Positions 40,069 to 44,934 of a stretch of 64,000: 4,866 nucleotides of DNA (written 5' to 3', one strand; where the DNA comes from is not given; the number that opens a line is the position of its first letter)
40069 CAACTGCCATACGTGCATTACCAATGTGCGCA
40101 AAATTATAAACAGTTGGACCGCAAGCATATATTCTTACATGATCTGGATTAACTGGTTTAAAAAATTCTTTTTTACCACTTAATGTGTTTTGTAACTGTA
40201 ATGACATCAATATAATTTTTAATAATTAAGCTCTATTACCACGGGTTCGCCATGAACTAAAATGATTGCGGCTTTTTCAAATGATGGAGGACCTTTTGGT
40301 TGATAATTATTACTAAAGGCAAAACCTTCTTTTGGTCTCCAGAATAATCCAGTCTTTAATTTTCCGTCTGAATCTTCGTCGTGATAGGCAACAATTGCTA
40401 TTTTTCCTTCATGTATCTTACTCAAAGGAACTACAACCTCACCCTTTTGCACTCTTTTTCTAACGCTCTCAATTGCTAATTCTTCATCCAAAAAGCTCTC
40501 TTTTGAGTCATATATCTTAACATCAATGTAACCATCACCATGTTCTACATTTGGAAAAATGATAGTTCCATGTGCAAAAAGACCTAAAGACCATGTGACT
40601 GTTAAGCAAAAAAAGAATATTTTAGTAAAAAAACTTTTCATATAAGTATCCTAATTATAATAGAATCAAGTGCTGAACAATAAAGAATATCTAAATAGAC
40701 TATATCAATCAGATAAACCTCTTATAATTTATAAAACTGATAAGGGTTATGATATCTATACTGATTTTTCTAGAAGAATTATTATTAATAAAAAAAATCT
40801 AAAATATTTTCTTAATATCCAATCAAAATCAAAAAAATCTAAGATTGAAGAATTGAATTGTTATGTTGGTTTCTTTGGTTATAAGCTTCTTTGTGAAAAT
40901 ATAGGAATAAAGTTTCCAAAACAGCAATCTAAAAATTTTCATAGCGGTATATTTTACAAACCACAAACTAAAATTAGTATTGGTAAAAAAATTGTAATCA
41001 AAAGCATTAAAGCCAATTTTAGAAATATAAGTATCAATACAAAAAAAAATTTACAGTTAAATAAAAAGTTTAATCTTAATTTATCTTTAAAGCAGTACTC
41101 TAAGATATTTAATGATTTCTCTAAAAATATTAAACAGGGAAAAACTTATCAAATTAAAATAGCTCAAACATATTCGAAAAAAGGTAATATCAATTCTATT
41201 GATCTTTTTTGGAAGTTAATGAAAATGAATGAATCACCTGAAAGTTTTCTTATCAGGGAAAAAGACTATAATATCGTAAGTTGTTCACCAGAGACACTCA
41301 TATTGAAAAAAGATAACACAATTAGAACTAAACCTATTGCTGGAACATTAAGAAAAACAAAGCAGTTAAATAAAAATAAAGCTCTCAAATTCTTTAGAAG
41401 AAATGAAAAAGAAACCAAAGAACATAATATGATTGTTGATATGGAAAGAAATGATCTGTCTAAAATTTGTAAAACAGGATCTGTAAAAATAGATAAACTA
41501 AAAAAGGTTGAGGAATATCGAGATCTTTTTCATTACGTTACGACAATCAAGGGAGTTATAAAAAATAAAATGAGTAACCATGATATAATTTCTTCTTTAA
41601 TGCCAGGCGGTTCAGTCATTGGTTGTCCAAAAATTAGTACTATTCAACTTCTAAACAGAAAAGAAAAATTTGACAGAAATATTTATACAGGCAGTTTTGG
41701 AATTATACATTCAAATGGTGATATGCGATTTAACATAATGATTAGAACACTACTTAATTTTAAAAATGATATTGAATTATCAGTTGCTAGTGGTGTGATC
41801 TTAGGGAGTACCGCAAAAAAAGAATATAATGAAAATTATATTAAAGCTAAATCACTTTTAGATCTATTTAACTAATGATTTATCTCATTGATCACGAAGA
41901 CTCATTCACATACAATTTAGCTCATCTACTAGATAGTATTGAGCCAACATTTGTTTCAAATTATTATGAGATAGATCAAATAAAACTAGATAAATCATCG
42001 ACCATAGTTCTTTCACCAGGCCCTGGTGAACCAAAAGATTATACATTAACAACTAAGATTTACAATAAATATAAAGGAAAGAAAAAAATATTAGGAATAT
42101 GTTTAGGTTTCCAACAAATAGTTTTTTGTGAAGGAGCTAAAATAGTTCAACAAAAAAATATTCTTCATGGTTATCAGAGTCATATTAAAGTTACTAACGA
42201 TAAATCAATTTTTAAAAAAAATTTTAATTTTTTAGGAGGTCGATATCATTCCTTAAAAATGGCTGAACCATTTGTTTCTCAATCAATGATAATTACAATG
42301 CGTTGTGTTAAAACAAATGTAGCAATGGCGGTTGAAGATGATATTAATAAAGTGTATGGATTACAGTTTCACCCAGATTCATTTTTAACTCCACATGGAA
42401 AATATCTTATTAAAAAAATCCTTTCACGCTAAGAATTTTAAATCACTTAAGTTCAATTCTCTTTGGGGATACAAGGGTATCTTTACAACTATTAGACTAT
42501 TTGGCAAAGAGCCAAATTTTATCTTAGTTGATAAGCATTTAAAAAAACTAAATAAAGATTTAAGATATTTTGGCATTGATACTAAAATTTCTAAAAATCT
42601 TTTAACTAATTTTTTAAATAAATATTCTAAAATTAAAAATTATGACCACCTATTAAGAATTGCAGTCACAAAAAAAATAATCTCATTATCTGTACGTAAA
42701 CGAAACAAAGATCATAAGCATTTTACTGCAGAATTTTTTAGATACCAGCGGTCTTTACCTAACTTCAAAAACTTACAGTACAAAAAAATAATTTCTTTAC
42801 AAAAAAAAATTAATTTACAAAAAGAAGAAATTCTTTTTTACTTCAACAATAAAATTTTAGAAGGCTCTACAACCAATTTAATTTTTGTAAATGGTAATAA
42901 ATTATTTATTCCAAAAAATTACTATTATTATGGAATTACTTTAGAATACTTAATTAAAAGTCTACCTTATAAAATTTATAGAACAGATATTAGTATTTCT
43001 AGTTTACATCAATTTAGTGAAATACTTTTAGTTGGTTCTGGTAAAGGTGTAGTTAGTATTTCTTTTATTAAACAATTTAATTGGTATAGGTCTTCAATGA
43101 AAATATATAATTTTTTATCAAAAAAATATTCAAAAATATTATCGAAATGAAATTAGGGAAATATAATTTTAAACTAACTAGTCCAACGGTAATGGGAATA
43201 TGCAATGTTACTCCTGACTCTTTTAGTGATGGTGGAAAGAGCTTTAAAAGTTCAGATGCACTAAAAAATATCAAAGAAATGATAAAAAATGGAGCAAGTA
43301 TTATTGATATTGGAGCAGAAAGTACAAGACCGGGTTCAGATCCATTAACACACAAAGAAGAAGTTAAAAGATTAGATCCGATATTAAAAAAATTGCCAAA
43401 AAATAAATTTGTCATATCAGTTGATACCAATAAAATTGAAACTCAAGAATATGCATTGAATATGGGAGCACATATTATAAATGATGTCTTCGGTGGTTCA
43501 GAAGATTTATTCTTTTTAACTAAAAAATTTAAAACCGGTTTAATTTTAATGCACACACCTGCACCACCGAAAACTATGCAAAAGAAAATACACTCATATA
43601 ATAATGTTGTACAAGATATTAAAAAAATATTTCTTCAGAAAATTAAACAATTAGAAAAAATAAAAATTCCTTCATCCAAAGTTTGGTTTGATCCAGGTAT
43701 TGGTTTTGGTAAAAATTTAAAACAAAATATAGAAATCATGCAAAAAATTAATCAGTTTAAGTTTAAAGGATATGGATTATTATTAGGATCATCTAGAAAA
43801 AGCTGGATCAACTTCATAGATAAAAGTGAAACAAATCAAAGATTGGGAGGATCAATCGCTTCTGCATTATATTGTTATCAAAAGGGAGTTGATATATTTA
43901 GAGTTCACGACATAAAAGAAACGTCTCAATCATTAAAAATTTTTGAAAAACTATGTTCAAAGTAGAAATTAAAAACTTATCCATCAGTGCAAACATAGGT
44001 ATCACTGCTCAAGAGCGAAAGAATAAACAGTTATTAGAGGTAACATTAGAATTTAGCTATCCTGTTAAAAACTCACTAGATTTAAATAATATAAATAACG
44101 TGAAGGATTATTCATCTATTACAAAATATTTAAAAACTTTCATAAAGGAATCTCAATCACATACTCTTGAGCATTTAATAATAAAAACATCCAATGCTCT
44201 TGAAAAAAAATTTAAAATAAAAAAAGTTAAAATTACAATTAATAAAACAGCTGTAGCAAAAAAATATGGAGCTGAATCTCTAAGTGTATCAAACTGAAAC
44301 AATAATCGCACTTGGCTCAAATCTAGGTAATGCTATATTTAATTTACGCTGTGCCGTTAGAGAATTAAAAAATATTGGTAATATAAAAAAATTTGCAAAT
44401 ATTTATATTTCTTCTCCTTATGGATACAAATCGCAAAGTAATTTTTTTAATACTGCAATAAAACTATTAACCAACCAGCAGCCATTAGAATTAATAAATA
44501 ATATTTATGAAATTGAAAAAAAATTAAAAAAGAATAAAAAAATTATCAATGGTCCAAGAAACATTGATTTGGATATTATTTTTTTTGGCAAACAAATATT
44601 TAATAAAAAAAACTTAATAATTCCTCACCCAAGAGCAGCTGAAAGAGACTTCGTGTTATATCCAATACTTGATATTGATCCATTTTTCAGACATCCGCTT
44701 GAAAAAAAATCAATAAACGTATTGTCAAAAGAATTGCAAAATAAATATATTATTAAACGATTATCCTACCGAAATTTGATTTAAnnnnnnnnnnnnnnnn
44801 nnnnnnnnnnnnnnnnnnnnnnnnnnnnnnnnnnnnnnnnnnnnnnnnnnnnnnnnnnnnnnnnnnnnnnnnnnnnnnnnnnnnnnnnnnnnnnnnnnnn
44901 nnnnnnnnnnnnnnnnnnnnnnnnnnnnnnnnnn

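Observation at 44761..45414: Divergent TrpF-family gene overlapping the end of a folE-less pabBAC-folPBK operon: candidate RibA+TrpF bypass of the first pterin steps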

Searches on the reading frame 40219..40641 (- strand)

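Call 95: search_protein_families(library=pfam, proteins=[window:40219-40641:-], max_evalue=0.0001)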
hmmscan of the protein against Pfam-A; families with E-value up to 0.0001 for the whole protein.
window:40219-40641:- (140 aa): 1 family
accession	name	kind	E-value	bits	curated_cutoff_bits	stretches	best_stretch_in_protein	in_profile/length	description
PF09912.14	DUF2141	-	9.9e-24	83.9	24.4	1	31-130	5-106/112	Uncharacterized protein conserved in bacteria (DUF2141)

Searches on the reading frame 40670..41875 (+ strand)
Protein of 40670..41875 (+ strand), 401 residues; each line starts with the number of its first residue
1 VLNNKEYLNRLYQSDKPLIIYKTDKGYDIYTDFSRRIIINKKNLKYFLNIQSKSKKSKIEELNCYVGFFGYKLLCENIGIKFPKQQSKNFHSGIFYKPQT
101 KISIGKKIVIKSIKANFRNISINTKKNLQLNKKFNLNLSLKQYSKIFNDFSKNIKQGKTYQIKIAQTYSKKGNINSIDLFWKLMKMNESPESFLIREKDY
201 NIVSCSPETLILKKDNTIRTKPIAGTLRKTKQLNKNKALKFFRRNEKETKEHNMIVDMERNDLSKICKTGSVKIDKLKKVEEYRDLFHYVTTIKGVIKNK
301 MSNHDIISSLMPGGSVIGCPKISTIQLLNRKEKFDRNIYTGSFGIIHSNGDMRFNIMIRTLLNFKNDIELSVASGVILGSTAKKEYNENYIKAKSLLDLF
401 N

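Call 3: search_protein_families(library=pfam, proteins=[window:40670-41875:+], max_evalue=0.01)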
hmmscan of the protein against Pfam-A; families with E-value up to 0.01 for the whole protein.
window:40670-41875:+ (401 aa): 1 family
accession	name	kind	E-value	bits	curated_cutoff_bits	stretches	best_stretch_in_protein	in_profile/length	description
PF00425.24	Chorismate_bind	-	2.2e-73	247.4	27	1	141-392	3-257/257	chorismate binding enzyme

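Call 4: search_protein_families(library=ncbifam, proteins=[window:40670-41875:+], max_evalue=0.01)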
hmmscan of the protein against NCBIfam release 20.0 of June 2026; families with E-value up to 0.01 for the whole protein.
window:40670-41875:+ (401 aa): 26 families (the best 25 are shown)
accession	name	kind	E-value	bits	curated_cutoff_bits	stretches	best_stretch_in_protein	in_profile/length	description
TIGR01824.1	PabB-clade2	equivalog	1.3e-70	238.5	408.55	1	129-396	85-355/355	aminodeoxychorismate synthase, component I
TIGR00553.1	pabB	equivalog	1.5e-68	231.4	328.4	1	127-395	59-328/329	aminodeoxychorismate synthase component I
NF006563.0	PRK09070.1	equivalog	1.2e-66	225.2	514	1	107-400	149-444/447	aminodeoxychorismate synthase component I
TIGR00564.1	trpE_most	equivalog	4.8e-64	217.1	517.7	1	123-397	176-451/455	anthranilate synthase component I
NF004610.0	PRK05940.1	equivalog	6.9e-61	206.4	568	1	128-398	181-457/467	anthranilate synthase component I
TIGR01820.1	TrpE-arch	equivalog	2.3e-60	205.2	512.05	1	110-398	159-446/449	anthranilate synthase component I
NF005698.0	PRK07508.1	equivalog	4.6e-59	199.9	452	1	126-395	102-374/383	aminodeoxychorismate synthase component I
NF010082.0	PRK13567.1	equivalog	1.3e-52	179.1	576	1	107-398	166-465/468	anthranilate synthase component I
NF010086.0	PRK13571.1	equivalog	8.2e-51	173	693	1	130-397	220-494/510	anthranilate synthase component I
NF010089.0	PRK13574.1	equivalog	7.2e-50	170.2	527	1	36-396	51-414/421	anthranilate synthase component I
NF010079.0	PRK13564.1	equivalog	1.7e-47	162.4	471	1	85-397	189-508/521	anthranilate synthase component 1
NF012009.0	PRK15465.1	equivalog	3.6e-47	160.9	622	1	119-397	169-448/453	aminodeoxychorismate synthase component 1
NF010087.0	PRK13572.1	equivalog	1.3e-46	159.2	580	1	54-397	79-428/435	anthranilate synthase component I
TIGR01823.1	PabB-fungal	equivalog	6.5e-46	156.9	442.55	1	110-400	439-741/742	aminodeoxychorismate synthase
NF004530.0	PRK05877.1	equivalog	6.4e-44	150.8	383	1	152-399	172-414/425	aminodeoxychorismate synthase component I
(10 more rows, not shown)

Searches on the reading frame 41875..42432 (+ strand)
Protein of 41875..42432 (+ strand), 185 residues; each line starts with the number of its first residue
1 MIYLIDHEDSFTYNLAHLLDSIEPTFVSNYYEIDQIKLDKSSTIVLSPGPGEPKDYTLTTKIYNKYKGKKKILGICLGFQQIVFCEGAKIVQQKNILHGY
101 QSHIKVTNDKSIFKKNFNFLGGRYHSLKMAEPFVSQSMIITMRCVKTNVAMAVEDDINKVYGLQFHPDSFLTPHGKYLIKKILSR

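Call 3: search_protein_families(library=pfam, proteins=[window:41875-42432:+], max_evalue=0.01)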
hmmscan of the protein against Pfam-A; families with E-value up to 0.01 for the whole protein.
window:41875-42432:+ (185 aa): 2 families
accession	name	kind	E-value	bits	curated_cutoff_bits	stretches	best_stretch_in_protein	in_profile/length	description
PF00117.34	GATase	-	6.4e-35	121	22.8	1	4-182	2-186/190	Glutamine amidotransferase class-I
PF07722.19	Peptidase_C26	-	0.0014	18.8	20.5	0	62-109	98-145/219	Peptidase C26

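Call 4: search_protein_families(library=ncbifam, proteins=[window:41875-42432:+], max_evalue=0.01)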
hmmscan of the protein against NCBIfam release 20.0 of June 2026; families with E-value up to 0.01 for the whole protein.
window:41875-42432:+ (185 aa): 26 families (the best 25 are shown)
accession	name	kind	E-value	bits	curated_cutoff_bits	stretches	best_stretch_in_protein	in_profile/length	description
NF011201.0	PRK14607.1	equivalog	1.4e-38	132.9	670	1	1-183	1-186/534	bifunctional anthranilate synthase component II/anthranilate phosphoribosyltransferase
NF005367.0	PRK06895.1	equivalog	5.5e-36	124.2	265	1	3-183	5-186/190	anthranilate synthase component II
TIGR00566.1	trpG_papA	subfamily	3e-35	121.8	121.05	1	1-184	1-191/192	glutamine amidotransferase of anthranilate synthase or aminodeoxychorismate synthase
NF010081.0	PRK13566.1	equivalog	3e-33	115.1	645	1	2-181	531-715/729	anthranilate synthase component I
NF005799.0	PRK07649.1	equivalog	4e-29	101.6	327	1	1-183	1-185/195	aminodeoxychorismate/anthranilate synthase component II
TIGR01823.1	PabB-fungal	equivalog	6.3e-27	94.2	442.55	1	2-181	8-199/742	aminodeoxychorismate synthase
NF007073.0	PRK09522.1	equivalog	1e-26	94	738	1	2-183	4-187/531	bifunctional anthranilate synthase glutamate amidotransferase component TrpG/anthranilate phosphoribosyltransferase TrpD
TIGR01815.1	TrpE-clade3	equivalog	1.3e-26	92.9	739.15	1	2-176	519-695/717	anthranilate synthase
NF005849.0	PRK07765.1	equivalog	4.3e-26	91.5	308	1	2-183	3-189/219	aminodeoxychorismate/anthranilate synthase component II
NF005946.0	PRK08007.1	equivalog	5.7e-26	91.2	332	1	1-185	1-187/187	aminodeoxychorismate synthase component 2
NF041322.1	Anth_synII_Halo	equivalog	1.2e-25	90.3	320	1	4-184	1-188/190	anthranilate synthase component II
NF006462.0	PRK08857.1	equivalog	2.9e-25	89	345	1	1-185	1-192/193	aminodeoxychorismate/anthranilate synthase component II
NF004169.0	PRK05637.1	equivalog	4.6e-25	88.4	332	1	3-183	6-203/210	anthranilate synthase component II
NF005271.0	PRK06774.1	equivalog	5.4e-24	84.6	340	1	1-183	1-189/191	aminodeoxychorismate synthase component II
TIGR00888.1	guaA_Nterm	equivalog_domain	3.6e-15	55.9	172.15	1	23-183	24-181/188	glutamine-hydrolyzing GMP synthase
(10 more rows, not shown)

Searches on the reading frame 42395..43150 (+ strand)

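Call 3: search_protein_families(library=pfam, proteins=[window:42395-43150:+], max_evalue=0.01)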
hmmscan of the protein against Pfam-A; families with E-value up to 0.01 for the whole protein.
window:42395-43150:+ (251 aa): 2 families
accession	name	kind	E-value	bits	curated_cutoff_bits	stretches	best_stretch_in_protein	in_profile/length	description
PF01063.24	Aminotran_4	-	1.1e-22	81.4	28.5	1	28-223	1-221/223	Amino-transferase class IV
PF01927.22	Mut7-C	-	0.00084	19.9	23.3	1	44-107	4-55/146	Mut7-C RNAse domain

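Call 4: search_protein_families(library=ncbifam, proteins=[window:42395-43150:+], max_evalue=0.01)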
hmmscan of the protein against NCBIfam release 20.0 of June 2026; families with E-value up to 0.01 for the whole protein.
window:42395-43150:+ (251 aa): 8 families
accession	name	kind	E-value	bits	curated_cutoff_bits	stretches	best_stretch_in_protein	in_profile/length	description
TIGR03461.1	pabC_Proteo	equivalog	2.1e-09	37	176.85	1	142-235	157-255/262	aminodeoxychorismate lyase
NF005800.0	PRK07650.1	equivalog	8.6e-09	35.1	308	2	141-248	163-275/290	aminodeoxychorismate lyase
NF006734.0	PRK09266.1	subfamily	2.6e-07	30.2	202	1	111-246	125-263/270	hypothetical protein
TIGR01122.1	ilvE_I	equivalog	1.5e-06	27.6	245.55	1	142-228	171-262/298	branched-chain-amino-acid transaminase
NF004761.0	PRK06092.1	equivalog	1.5e-06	27.6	260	1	143-244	160-264/268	aminodeoxychorismate lyase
NF005726.0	PRK07544.1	equivalog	2.6e-06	26.8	396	1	144-248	181-287/295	branched-chain amino acid aminotransferase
NF005146.0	PRK06606.1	equivalog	2.6e-06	26.6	279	1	143-249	180-292/307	branched-chain amino acid transaminase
NF006185.0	PRK08320.1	subfamily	2.9e-06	26.7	363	1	122-226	148-259/292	branched-chain amino acid aminotransferase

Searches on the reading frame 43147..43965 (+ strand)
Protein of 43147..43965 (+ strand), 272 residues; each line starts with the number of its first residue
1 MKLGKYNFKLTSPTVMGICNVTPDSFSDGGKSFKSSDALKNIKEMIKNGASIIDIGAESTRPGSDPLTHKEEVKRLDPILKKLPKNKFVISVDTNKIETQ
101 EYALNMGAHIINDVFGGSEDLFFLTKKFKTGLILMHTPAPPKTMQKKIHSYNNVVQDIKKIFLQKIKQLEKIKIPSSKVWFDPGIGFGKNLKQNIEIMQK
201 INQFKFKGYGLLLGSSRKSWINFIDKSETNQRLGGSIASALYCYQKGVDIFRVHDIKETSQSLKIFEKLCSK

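Call 3: search_protein_families(library=pfam, proteins=[window:43147-43965:+], max_evalue=0.01)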
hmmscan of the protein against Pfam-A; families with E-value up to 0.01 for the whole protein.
window:43147-43965:+ (272 aa): 1 family
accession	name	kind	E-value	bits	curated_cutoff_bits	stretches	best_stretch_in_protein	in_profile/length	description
PF00809.28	Pterin_bind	-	2.9e-71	240.4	25.5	1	16-254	1-244/244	Pterin binding enzyme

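Call 4: search_protein_families(library=ncbifam, proteins=[window:43147-43965:+], max_evalue=0.01)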
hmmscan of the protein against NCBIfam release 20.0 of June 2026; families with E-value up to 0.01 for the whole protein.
window:43147-43965:+ (272 aa): 6 families
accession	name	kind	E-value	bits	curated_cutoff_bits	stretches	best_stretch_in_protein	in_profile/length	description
TIGR01496.1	DHPS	equivalog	6.7e-85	284.8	162.6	1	14-268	1-257/258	dihydropteroate synthase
NF008625.0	PRK11613.1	equivalog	6.1e-68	229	455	1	7-268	9-271/282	dihydropteroate synthase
NF033502.0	Sul4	exception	6.2e-47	160.4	600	1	15-259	7-265/277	sulfonamide-resistant dihydropteroate synthase Sul4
NF000296.1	Sul3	exception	3.4e-37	128.5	475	1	15-268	4-261/263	sulfonamide-resistant dihydropteroate synthase Sul3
NF000295.1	Sul2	exception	1e-26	94.4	575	1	14-265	6-260/271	sulfonamide-resistant dihydropteroate synthase Sul2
NF000294.1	Sul1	exception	3.9e-24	85.9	600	1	14-268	2-261/278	sulfonamide-resistant dihydropteroate synthase Sul1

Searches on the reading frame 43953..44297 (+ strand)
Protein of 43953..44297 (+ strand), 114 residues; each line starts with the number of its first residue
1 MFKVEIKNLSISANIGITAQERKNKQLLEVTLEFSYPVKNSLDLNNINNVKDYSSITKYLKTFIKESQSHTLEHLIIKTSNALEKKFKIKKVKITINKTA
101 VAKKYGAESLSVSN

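Call 3: search_protein_families(library=pfam, proteins=[window:43953-44297:+], max_evalue=0.01)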
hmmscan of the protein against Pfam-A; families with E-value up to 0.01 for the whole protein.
window:43953-44297:+ (114 aa): 1 family
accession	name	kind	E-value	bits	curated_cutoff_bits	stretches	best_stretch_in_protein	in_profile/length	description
PF02152.23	FolB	-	1e-17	65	31.8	1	4-111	1-109/113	Dihydroneopterin aldolase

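Call 4: search_protein_families(library=ncbifam, proteins=[window:43953-44297:+], max_evalue=0.01)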
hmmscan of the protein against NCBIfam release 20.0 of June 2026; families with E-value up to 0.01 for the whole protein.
window:43953-44297:+ (114 aa): 4 families
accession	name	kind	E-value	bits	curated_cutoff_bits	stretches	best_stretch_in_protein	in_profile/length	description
TIGR00526.1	folB_dom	domain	1.3e-13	51.2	45.05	1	3-110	3-111/122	FolB domain-containing protein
TIGR00525.1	folB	equivalog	8.1e-13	48.9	72.15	1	3-100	2-100/116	dihydroneopterin aldolase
NF008418.0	PRK11245.1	equivalog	2.2e-12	47.1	152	1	3-112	7-114/121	dihydroneopterin triphosphate 2'-epimerase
NF008614.0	PRK11593.1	equivalog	7.1e-06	26.4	184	1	4-103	4-104/119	bifunctional dihydroneopterin aldolase/7,8-dihydroneopterin epimerase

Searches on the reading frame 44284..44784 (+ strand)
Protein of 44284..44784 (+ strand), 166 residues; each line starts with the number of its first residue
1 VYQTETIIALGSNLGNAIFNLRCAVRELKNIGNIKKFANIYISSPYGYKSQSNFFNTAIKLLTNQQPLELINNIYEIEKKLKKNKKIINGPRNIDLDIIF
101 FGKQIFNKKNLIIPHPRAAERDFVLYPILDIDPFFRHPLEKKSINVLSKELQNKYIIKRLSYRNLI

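Call 3: search_protein_families(library=pfam, proteins=[window:44284-44784:+], max_evalue=0.01)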
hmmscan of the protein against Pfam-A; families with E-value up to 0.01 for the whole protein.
window:44284-44784:+ (166 aa): 1 family
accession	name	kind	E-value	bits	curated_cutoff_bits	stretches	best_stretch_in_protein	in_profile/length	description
PF01288.25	HPPK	-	4.6e-32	111.3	25.7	1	7-133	1-116/116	7,8-dihydro-6-hydroxymethylpterin-pyrophosphokinase (HPPK)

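Call 4: search_protein_families(library=ncbifam, proteins=[window:44284-44784:+], max_evalue=0.01)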
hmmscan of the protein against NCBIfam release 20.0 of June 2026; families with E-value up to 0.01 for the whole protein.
window:44284-44784:+ (166 aa): 3 families
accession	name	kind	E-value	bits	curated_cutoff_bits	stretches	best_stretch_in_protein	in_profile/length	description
TIGR01498.1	folK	equivalog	4e-37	127.2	54.1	1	7-133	2-128/128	2-amino-4-hydroxy-6-hydroxymethyldihydropteridine diphosphokinase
NF010692.0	PRK14092.1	equivalog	2.6e-23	82.6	234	1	5-152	9-155/163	2-amino-4-hydroxy-6-hydroxymethyldihydropteridine diphosphokinase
NF007595.0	PRK10239.1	equivalog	4.9e-23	81.6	252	1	6-152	4-153/159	2-amino-4-hydroxy-6-hydroxymethyldihydropteridine diphosphokinase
